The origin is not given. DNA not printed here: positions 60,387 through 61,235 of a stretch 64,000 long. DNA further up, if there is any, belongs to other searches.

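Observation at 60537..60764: Ribosomal protein L22 fused to an N-terminal helix-turn-helix-like domain of about 75 aa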

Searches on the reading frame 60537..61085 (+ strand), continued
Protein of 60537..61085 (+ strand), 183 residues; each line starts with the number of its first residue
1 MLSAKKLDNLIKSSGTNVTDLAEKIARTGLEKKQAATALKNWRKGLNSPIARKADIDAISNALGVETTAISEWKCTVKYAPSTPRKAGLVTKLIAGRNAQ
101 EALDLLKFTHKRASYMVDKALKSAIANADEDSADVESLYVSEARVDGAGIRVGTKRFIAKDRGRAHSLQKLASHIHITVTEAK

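Call 58: search_solved_structures(query=window:60537-61085:+, max_evalue=0.001, show_alignments=1)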
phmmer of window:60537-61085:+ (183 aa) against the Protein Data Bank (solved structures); distinct sequences matched with E-value up to 0.001: 57.
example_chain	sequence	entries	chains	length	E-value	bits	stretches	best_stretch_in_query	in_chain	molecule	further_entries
7nhk_V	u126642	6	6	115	7.9e-18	68.1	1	70-181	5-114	50S ribosomal protein L22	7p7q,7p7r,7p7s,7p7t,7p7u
6o8w_T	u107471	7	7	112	1.1e-17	67.7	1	71-181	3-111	50S ribosomal protein L22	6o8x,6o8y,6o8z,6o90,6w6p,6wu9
7nhn_V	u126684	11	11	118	4e-17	65.8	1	71-183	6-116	50S ribosomal protein L22 | Large ribosomal subunit protein uL22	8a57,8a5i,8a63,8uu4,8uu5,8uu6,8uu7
24yw_S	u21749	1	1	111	7.9e-16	61.6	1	73-183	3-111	Large ribosomal subunit protein uL22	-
9tz5_j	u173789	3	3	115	1e-15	61.2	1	75-181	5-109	Large ribosomal subunit protein uL22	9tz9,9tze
10qm_a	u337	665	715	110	1.5e-15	60.7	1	78-181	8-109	50S ribosomal protein L22 | Large ribosomal subunit protein uL22 | 50S ribosomal protein L20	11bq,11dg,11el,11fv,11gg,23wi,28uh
7ac7_S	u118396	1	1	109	1.6e-15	60.7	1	78-181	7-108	50S ribosomal protein L22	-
4v7p_BS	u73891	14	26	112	1.6e-15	60.6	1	72-180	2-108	50S ribosomal protein L22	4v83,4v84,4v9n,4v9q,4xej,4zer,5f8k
10px_1W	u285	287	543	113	1.6e-15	60.6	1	72-180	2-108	50S ribosomal protein L22 | PROTEIN (RIBOSOMAL PROTEIN L22) | 50S ribosomal protein L21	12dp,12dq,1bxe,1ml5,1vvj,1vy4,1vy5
4v9i_BW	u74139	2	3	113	1.6e-15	60.6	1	72-180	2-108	50S ribosomal protein L22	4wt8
4v85_BW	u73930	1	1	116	1.6e-15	60.6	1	78-181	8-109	50S ribosomal protein L22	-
5a9z_AT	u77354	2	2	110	1.6e-15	60.6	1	72-179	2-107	50S ribosomal protein L22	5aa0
6q97_S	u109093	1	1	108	1.7e-15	60.5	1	78-181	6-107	50S ribosomal protein L22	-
5wdt_S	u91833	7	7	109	1.8e-15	60.5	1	78-180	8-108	50S ribosomal protein L22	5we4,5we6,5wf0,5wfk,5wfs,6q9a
4v4v_BQ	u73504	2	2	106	1.8e-15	60.4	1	78-181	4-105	50S ribosomal protein L22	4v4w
3j3v_S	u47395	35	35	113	4.3e-15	59.2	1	79-183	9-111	50S ribosomal protein L22 | 50S ribosomal protein uL22 | Large ribosomal subunit protein uL22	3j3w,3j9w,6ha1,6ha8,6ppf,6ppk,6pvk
6wqn_E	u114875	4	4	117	4.6e-15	59.1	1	76-183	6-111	50S ribosomal protein L22 | uL22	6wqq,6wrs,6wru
5njt_l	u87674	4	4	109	9.6e-15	58.1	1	79-181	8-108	50S ribosomal protein L22 | Large ribosomal subunit protein uL22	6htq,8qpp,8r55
5t7v_L5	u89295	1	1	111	1e-14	58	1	76-183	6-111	50S ribosomal protein L22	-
5li0_V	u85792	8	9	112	1e-14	58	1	76-183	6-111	50S ribosomal protein L22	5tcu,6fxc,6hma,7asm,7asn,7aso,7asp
6ddd_E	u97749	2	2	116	1.2e-14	57.8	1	76-183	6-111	50S ribosomal protein L22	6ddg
4wce_P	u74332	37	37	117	1.2e-14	57.8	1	76-183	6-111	50S ribosomal protein L22 | Large ribosomal subunit protein uL22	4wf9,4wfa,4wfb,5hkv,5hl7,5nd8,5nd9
9h91_S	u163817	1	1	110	1.6e-14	57.4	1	79-180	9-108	50S ribosomal protein L22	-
6yhs_O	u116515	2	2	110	4.3e-14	56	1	78-178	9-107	50S ribosomal protein L22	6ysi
6v39_R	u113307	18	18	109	4.7e-14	55.8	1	79-178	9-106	50S ribosomal protein L22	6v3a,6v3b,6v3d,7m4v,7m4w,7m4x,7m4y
5dm6_P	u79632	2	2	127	4.9e-14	55.8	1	76-181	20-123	50S ribosomal protein L22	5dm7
7a0r_P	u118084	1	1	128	5.1e-14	55.7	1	76-181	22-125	50S ribosomal protein L22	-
7a18_P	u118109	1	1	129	5.1e-14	55.7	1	76-181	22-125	50S ribosomal protein L22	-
4v49_BQ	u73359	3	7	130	5.2e-14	55.7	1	76-181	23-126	50S ribosomal protein L22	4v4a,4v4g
1j5a_L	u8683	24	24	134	5.7e-14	55.6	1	76-181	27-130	RIBOSOMAL PROTEIN L22 | 50S ribosomal protein L22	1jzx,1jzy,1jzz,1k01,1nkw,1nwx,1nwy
1i4j_A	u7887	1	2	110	1e-13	54.8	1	72-180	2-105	50S RIBOSOMAL PROTEIN L22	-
6s0x_Q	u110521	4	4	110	1.9e-13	53.9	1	76-183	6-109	50S ribosomal protein L22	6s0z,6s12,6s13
7jil_S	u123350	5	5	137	2e-13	53.8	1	78-178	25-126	50S ribosomal protein L22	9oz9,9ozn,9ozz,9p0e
4u67_P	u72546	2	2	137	1.4e-12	51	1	76-181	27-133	50S ribosomal protein L22 | 50S ribosomal protein L22,50S ribosomal protein L22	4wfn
5myj_BV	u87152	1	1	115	3.4e-12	49.8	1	70-181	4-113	50S ribosomal protein L22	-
6spb_S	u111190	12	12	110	2e-11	47.3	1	82-180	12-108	50S ribosomal protein L22 | Large ribosomal subunit protein uL22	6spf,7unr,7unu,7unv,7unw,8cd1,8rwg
6spd_S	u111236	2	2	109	2.1e-11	47.2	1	83-180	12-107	50S ribosomal protein L22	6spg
6dzi_T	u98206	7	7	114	1.2e-08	38.3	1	77-179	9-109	50S ribosomal protein L22 | Large ribosomal subunit protein uL22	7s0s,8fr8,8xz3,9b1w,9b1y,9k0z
5o60_T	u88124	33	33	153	1.8e-08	37.7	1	76-179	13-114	50S ribosomal protein L22 | Large ribosomal subunit protein uL22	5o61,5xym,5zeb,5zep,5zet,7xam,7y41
6dzp_T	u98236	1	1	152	1.8e-08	37.7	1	76-179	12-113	50S ribosomal protein L22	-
5v7q_S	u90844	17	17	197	1.9e-08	37.7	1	77-179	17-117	50S ribosomal protein L22 | Large ribosomal subunit protein uL22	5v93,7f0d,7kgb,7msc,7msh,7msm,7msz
7ood_r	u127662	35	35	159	6.4e-08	35.9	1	83-179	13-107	50S ribosomal protein L22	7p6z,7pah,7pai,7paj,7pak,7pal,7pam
8crx_r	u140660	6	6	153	2.3e-07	34.1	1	83-179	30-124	50S ribosomal protein L22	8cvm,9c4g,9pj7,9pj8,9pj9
6eri_AS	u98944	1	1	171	0.00019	24.7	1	85-179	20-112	50S ribosomal protein L22, chloroplastic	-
5h1s_U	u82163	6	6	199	0.00025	24.3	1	85-179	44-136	50S ribosomal protein L22, chloroplastic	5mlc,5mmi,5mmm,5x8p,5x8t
4v61_BU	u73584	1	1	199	0.00056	23.1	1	85-179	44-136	Ribosomal Protein L22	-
8fmw_AU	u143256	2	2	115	0.00082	22.6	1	77-183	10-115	50S ribosomal protein L22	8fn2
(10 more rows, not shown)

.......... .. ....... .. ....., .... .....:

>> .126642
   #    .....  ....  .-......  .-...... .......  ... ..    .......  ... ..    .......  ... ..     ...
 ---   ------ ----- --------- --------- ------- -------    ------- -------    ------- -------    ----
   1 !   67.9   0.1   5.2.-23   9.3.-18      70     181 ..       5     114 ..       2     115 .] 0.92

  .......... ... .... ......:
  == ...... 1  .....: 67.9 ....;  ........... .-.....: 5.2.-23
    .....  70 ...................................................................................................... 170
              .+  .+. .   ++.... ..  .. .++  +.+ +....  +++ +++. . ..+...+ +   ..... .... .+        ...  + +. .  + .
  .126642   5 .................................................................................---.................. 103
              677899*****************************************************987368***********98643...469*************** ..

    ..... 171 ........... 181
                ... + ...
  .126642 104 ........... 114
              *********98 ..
